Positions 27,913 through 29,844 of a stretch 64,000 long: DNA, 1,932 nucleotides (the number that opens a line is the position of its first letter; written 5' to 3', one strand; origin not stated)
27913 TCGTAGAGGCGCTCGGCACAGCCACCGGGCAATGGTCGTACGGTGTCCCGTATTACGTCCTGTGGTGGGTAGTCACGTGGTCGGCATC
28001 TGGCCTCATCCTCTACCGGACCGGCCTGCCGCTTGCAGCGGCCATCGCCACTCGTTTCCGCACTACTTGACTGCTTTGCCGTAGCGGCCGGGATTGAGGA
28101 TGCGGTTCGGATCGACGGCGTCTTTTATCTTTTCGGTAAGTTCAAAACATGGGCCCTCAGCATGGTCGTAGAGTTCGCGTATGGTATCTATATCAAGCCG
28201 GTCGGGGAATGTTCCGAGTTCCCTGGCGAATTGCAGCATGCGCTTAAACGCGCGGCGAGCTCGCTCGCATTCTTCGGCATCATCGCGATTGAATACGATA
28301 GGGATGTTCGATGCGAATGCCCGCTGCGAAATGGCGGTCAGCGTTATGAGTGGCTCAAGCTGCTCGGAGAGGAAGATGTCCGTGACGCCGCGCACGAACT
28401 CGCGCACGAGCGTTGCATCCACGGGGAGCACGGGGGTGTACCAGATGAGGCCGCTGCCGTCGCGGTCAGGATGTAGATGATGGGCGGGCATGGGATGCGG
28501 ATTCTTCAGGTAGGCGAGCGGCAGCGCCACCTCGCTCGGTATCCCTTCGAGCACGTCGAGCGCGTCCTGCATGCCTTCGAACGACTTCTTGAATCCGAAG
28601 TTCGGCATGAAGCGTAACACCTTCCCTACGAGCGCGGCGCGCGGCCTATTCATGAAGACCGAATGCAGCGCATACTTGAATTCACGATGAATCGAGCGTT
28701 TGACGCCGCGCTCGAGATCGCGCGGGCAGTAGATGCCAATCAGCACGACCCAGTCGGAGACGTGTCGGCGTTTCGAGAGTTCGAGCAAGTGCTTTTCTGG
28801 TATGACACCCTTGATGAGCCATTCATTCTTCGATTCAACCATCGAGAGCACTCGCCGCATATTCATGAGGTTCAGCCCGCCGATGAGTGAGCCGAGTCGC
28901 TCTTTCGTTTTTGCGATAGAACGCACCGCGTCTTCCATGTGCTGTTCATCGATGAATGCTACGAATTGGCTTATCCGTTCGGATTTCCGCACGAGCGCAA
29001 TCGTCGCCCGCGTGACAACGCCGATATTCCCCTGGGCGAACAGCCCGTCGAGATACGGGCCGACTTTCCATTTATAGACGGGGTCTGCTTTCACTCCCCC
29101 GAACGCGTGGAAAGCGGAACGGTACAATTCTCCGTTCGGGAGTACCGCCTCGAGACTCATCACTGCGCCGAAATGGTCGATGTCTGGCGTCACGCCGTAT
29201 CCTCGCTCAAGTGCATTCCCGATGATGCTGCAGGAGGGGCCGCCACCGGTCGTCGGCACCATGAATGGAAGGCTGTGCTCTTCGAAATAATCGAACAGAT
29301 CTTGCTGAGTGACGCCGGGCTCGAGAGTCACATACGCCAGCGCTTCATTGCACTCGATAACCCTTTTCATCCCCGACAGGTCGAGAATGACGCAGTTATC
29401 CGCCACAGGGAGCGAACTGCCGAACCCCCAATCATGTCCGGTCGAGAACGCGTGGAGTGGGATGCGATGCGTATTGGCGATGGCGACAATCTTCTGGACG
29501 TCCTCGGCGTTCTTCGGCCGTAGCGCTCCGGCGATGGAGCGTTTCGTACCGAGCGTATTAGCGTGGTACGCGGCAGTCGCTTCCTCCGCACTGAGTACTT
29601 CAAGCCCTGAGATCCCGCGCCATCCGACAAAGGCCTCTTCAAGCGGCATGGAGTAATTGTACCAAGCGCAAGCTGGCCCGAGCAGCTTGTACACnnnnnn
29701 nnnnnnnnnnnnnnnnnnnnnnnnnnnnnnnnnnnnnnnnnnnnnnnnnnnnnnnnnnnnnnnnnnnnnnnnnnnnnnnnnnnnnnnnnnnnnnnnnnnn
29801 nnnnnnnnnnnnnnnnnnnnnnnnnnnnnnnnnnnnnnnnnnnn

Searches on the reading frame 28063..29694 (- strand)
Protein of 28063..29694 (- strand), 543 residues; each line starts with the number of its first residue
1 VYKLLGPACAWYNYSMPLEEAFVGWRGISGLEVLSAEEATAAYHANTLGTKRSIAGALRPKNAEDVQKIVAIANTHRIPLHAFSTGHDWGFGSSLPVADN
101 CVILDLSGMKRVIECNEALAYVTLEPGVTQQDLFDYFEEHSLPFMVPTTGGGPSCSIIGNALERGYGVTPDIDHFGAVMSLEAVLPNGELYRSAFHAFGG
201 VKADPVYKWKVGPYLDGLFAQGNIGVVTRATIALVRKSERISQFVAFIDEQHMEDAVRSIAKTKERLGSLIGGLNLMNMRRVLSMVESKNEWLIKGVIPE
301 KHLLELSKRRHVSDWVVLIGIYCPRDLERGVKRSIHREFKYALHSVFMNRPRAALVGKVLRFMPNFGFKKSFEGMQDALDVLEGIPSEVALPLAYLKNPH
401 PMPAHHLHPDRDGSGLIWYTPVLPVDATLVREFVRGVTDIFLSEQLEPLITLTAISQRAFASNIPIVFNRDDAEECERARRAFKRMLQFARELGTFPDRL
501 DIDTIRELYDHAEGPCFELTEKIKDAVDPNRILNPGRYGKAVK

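Call 3: search_protein_families(library=pfam, proteins=[window:28063-29694:-], max_evalue=0.01)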
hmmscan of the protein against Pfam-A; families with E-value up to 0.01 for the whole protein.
window:28063-29694:- (543 aa): 2 families
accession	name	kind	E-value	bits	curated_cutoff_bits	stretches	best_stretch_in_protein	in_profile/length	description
PF01565.28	FAD_binding_4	-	5.4e-23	81.7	26.4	1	56-192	3-137/139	FAD binding domain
PF02913.24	FAD-oxidase_C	-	0.00062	20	21.2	1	507-537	217-247/248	FAD linked oxidases, C-terminal domain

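Call 4: search_protein_families(library=ncbifam, proteins=[window:28063-29694:-], max_evalue=0.01)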
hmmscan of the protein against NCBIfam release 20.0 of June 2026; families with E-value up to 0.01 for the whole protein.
window:28063-29694:- (543 aa): 5 families
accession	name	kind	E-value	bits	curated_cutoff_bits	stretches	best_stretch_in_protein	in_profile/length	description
TIGR00387.1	glcD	equivalog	3.9e-20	72.1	567.9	1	59-264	3-198/413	glycolate oxidase subunit GlcD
NF008408.0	PRK11230.1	equivalog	7e-12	44.6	897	1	28-278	29-268/499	glycolate oxidase subunit GlcD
NF049975.1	2HglutDHaseYdiJ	equivalog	5.6e-05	21.1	1350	1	56-148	54-145/1018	D-2-hydroxyglutarate dehydrogenase YdiJ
NF041227.1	BagG_FevA2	exception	0.0057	15.3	850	1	62-236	54-209/455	bagremycin/ferroverdin biosynthesis FAD-dependent oxygenase BagG/FevA2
TIGR01678.1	FAD_lactone_ox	subfamily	0.0074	15.2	396.8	0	58-142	19-99/438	sugar 1,4-lactone oxidase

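Call 46: find_homologous_proteins(query=window:28063-29694:-, max_evalue=1e-10)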
Query window:28063-29694:- (543 aa): 2005 proteins with E <= 1e-10 among 8000 candidates; the best 120 are listed.
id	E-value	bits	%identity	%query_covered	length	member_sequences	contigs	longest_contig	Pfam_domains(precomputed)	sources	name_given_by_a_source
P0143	0.0e+0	1212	100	97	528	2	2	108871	PF01565.29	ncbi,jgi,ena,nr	ncbi:MAG TPA: FAD-binding oxidoreductase [Candidatus Paceibacterota bacterium]|nr:FAD-binding oxidor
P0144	3.8e-223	760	61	95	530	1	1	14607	PF01565.29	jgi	jgi:4-cresol dehydrogenase (hydroxylating)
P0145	1.2e-220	752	60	97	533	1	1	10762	PF01565.29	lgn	-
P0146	7.0e-217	740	58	96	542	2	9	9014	PF01565.29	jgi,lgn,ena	-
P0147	8.7e-205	700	59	94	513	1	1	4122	PF01565.29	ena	-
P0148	1.1e-191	657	53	97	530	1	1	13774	PF01565.29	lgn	-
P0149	1.0e-189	650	52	97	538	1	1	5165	PF01565.29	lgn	-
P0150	1.7e-189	649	53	96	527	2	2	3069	PF01565.29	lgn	-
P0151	2.8e-189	649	53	97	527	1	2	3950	PF01565.29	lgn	-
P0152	1.6e-186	640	51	97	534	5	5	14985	PF01565.29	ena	-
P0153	6.2e-186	638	52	97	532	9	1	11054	PF01565.29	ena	-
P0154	4.0e-185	635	50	97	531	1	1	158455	PF01565.29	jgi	jgi:4-cresol dehydrogenase (hydroxylating)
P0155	7.2e-181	621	53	97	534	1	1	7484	PF01565.29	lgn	-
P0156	1.2e-180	620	51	97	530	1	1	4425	PF01565.29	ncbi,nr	ncbi:MAG: FAD-binding oxidoreductase [Candidatus Moranbacteria bacterium]|nr:FAD-binding oxidoreduct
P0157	3.7e-177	609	50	96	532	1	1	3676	PF01565.29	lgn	-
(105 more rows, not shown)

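Call 49: find_encoding_contigs(protein=P0155, flank=10000, max_places=2)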
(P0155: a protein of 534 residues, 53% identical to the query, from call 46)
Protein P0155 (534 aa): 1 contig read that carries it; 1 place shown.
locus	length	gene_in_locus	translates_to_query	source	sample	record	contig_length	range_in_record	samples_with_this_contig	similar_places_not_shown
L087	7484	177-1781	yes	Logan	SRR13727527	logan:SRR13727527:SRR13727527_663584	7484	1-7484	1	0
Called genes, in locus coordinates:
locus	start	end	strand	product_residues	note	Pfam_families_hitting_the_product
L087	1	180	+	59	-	?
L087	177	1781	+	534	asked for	PF01565:FAD_binding_4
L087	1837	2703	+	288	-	PF00899:ThiF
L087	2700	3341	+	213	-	PF01553:Acyltransferase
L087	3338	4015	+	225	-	PF01648:ACPS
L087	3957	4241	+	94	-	PF00550:PP-binding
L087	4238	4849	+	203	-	PF21926:FeeM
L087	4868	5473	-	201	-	PF09335:VTT_dom (weak)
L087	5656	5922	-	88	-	-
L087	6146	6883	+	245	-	-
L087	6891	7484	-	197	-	?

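Call 50: find_encoding_contigs(protein=P0144, flank=10000, max_places=2)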
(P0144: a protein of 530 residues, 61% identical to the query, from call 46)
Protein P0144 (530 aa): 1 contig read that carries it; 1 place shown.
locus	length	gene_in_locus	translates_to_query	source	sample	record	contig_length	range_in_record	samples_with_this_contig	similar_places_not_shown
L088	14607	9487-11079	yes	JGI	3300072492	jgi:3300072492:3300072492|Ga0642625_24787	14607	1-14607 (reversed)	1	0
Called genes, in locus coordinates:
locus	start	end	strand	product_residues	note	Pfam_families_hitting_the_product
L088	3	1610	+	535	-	?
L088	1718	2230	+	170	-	-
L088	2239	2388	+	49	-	-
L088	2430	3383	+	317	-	PF01370:Epimerase, PF07993:NAD_binding_4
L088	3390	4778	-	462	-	PF00171:Aldedh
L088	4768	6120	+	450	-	PF12704:MacB_PCD, PF02687:FtsX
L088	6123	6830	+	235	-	PF00005:ABC_tran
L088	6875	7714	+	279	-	PF25954:Beta-barrel_RND_2, PF25990:Beta-barrel_YknX (weak)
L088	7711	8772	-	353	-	PF00881:Nitroreductase (faint)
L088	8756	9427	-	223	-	PF00891:Methyltransf_2, PF01209:Ubie_methyltran, PF13489:Methyltransf_23, PF07021:MetW (weak), PF13847:Methyltransf_31, PF08241:Methyltransf_11, PF08242:Methyltransf_12, PF13649:Methyltransf_25, +1 more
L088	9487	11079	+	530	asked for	PF01565:FAD_binding_4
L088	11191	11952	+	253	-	PF00657:Lipase_GDSL, PF13472:Lipase_GDSL_2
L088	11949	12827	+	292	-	PF00657:Lipase_GDSL, PF13472:Lipase_GDSL_2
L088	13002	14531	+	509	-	PF12072:RNase_Y_N, PF00013:KH_1 (weak), PF08668:HDOD (faint), PF01966:HD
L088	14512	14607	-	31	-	?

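Call 51: find_encoding_contigs(protein=P0148, flank=10000, max_places=2)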
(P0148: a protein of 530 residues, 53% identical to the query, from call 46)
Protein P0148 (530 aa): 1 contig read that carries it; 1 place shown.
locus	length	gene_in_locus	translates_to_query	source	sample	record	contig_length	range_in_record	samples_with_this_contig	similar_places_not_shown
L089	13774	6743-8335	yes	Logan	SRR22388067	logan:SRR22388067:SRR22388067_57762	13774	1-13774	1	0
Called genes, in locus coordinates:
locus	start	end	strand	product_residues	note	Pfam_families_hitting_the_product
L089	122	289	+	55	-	-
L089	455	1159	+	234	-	PF00160:Pro_isomerase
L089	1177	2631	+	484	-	PF13365:Trypsin_2, PF00089:Trypsin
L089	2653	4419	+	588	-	PF00122:E1-E2_ATPase, PF00702:Hydrolase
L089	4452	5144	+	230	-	-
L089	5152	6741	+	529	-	PF10345:Cohesin_load (weak)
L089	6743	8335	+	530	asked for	PF01565:FAD_binding_4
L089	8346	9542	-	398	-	PF12704:MacB_PCD, PF02687:FtsX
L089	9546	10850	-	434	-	PF00005:ABC_tran, PF02463:SMC_N (faint), PF13304:AAA_21 (faint)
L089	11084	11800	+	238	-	PF01794:Ferric_reduct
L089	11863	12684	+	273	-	PF13098:Thioredoxin_2, PF13462:Thioredoxin_4, PF01323:DSBA (weak)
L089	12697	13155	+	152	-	-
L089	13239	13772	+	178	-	?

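Call 65: search_solved_structures(query=window:28063-29694:-, max_evalue=0.001, show_alignments=2)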
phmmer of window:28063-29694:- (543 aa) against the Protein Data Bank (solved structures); distinct sequences matched with E-value up to 0.001: 39.
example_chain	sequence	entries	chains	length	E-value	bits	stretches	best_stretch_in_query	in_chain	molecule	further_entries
9fge_A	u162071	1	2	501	2.5e-53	185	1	23-333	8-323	FAD-binding oxidoreductase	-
9ffk_A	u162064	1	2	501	3e-53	184.7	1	23-333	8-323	FAD-binding oxidoreductase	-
8s7s_A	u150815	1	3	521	1.3e-48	169.4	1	53-261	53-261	Oxidoreductase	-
8s7r_A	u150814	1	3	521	2.7e-48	168.3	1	53-261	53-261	Oxidoreductase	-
8s7t_A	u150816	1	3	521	5.7e-48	167.3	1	53-261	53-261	Oxidoreductase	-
8s7p_A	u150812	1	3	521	9e-48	166.6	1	53-261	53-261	Oxidoreductase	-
8s7w_A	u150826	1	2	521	9.4e-48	166.6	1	53-261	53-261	Oxidoreductase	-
8s7n_A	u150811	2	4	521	1.3e-47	166.1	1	53-261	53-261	Oxidoreductase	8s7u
8s7q_A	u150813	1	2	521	1.3e-47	166.1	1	53-261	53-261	Oxidoreductase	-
9h40_A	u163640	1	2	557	3.9e-47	164.5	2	51-239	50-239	p-cresol methylhydroxylase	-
9h8p_A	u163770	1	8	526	1e-46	163.2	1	55-326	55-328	Probable vanillyl-alcohol oxidase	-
9gj0_A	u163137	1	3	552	1.3e-46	162.8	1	55-326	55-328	Probable vanillyl-alcohol oxidase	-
8bap_A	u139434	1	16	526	1.4e-46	162.7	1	55-326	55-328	Probable vanillyl-alcohol oxidase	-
7ywu_A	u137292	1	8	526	1.4e-46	162.7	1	55-326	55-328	Probable vanillyl-alcohol oxidase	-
1wve_A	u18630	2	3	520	1.4e-46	162.7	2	56-257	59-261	4-cresol dehydrogenase [hydroxylating] flavoprotein subunit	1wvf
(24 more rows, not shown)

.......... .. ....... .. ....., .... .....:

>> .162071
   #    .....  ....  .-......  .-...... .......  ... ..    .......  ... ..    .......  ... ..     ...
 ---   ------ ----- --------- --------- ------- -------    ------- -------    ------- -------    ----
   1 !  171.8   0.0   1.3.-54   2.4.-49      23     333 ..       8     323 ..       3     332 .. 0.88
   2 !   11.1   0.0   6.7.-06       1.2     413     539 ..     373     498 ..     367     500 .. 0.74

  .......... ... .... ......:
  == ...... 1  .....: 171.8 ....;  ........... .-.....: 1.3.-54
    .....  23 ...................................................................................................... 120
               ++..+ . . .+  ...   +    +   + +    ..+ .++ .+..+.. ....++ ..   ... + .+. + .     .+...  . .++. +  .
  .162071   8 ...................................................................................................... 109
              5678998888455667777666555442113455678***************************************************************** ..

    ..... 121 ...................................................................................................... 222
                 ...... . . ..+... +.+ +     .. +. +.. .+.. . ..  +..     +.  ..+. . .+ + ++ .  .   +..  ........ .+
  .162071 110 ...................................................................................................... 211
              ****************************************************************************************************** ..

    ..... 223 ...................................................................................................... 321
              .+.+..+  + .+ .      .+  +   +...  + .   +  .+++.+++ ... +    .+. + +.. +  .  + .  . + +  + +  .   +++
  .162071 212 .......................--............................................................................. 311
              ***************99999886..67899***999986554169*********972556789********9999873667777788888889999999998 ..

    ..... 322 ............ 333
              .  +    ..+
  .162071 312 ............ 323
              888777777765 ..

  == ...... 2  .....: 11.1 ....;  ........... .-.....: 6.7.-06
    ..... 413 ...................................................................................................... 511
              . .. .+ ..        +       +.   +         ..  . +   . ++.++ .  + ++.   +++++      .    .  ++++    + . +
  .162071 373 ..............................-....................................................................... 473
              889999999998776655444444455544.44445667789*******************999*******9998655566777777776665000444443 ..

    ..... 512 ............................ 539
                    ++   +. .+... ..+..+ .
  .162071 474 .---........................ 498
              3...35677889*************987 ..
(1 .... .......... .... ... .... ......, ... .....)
